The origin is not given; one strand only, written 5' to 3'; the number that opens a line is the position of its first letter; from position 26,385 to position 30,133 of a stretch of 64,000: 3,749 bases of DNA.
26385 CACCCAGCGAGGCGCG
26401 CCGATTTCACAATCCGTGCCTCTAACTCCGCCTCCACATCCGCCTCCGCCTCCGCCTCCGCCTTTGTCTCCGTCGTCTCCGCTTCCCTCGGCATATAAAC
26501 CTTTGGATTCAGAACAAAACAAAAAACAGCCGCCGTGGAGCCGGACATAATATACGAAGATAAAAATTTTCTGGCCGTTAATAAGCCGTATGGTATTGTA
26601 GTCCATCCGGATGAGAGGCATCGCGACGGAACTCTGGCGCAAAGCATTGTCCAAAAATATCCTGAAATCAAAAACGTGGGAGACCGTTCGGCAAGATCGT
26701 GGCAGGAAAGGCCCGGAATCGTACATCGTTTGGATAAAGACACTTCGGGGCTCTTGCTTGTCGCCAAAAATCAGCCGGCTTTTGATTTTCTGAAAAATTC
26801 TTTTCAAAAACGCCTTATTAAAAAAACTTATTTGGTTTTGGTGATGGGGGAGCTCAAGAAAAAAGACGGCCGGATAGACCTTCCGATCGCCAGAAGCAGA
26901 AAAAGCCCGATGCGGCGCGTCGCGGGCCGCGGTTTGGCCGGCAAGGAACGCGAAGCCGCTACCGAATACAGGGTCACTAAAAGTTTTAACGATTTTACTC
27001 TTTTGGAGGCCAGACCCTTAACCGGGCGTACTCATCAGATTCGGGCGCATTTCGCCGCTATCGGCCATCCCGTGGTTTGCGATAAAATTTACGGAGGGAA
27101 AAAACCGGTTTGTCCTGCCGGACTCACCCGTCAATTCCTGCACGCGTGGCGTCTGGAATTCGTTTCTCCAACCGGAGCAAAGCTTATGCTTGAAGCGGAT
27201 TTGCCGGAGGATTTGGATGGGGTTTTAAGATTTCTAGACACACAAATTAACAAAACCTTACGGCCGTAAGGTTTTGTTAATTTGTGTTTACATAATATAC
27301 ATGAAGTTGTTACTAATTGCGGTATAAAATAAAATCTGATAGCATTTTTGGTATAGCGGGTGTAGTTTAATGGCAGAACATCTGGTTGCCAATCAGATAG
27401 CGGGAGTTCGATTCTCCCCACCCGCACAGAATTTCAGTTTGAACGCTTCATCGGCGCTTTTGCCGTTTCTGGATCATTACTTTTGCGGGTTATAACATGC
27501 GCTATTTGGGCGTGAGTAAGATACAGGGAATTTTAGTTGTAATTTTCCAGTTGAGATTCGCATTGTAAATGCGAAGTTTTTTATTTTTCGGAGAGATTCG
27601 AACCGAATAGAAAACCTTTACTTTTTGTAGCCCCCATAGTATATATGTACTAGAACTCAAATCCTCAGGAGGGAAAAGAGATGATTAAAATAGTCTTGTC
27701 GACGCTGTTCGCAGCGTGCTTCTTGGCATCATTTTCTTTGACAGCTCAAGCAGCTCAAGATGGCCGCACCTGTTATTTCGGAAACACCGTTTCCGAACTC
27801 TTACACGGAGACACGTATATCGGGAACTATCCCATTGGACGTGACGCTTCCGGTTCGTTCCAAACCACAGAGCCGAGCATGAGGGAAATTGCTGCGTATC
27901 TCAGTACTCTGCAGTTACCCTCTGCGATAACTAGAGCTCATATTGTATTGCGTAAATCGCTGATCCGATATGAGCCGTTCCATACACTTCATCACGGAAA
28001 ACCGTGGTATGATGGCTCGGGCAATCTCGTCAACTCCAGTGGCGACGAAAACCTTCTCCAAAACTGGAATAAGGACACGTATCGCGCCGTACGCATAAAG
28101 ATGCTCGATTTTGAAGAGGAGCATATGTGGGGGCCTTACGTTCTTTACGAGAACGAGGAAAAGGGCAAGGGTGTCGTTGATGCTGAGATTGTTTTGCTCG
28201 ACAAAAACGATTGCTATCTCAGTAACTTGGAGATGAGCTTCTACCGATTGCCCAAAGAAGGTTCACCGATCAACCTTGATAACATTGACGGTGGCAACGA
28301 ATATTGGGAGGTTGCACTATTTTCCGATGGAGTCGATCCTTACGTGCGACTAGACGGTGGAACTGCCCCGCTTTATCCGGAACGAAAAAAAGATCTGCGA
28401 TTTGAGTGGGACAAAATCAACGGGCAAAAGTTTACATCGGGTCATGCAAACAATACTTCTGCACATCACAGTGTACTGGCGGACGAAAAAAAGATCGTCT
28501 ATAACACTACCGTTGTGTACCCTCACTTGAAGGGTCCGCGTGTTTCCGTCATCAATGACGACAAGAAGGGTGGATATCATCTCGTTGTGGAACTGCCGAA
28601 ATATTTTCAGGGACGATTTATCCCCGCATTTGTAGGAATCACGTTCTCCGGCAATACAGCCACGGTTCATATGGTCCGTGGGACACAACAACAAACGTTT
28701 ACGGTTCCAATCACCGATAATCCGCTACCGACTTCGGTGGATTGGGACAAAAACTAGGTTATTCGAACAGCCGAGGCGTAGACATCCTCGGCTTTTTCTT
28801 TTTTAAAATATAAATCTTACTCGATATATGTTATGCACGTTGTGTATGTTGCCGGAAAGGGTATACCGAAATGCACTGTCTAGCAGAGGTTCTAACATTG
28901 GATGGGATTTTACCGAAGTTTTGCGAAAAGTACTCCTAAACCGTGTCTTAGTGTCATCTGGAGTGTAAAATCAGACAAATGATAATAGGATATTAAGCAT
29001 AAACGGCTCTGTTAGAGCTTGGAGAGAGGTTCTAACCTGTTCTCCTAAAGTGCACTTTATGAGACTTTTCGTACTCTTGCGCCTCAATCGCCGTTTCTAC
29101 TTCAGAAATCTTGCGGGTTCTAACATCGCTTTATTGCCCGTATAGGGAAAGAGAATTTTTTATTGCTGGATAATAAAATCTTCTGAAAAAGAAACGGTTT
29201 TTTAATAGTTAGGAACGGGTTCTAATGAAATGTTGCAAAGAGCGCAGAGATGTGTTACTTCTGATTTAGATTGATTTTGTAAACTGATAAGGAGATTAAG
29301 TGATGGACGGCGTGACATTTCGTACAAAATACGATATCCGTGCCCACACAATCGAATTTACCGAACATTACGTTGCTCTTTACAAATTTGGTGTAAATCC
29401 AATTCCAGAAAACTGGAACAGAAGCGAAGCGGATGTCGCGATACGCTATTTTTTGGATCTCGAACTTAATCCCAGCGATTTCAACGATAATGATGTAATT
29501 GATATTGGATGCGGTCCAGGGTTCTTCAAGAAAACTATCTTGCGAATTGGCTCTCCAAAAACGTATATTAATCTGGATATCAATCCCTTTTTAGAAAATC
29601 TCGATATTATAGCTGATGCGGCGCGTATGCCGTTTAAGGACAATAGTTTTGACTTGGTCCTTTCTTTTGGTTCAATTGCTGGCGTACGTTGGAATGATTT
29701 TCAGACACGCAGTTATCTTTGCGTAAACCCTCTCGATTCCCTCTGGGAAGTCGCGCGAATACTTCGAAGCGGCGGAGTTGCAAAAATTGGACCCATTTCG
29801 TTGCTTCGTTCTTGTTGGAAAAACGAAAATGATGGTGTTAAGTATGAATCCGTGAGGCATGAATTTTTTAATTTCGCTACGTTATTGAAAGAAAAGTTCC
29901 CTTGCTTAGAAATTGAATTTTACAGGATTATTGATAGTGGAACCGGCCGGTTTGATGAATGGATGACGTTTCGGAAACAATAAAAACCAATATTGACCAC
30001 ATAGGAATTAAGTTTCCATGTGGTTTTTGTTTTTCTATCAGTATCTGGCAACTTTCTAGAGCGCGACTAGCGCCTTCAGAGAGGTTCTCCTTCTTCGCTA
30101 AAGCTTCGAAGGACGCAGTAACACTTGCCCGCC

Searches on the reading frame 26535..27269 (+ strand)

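Call 42: search_protein_families(library=pfam, proteins=[window:26535-27269:+], max_evalue=0.001)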
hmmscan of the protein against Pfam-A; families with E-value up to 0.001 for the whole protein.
window:26535-27269:+ (244 aa): 1 family
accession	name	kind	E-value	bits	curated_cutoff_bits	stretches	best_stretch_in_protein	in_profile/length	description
PF00849.27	PseudoU_synth_2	-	1.4e-33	116.8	26.8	1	11-175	1-152/152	RNA pseudouridylate synthase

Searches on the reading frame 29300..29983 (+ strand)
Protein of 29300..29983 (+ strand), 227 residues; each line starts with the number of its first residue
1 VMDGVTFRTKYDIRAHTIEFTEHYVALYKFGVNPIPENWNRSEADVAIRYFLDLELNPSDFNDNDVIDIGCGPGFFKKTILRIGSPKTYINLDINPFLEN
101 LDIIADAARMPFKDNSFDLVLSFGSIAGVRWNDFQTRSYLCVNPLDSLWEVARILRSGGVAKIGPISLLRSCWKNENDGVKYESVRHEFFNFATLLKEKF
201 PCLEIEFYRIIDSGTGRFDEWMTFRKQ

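Call 42: search_protein_families(library=pfam, proteins=[window:29300-29983:+], max_evalue=0.001)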
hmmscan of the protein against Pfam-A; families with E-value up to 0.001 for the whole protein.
window:29300-29983:+ (227 aa): 4 families
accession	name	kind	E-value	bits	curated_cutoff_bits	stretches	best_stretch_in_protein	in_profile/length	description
PF08241.18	Methyltransf_11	-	7.4e-10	39.8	21.2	1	67-160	1-92/95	Methyltransferase domain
PF13847.12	Methyltransf_31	-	1.7e-08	34.7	27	1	63-167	4-113/145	Methyltransferase domain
PF13649.12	Methyltransf_25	-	1.3e-06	29.5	27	1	66-133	1-81/97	Methyltransferase domain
PF05148.21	Methyltransf_8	-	6.9e-06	26.5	27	1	26-165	42-158/219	Hypothetical methyltransferase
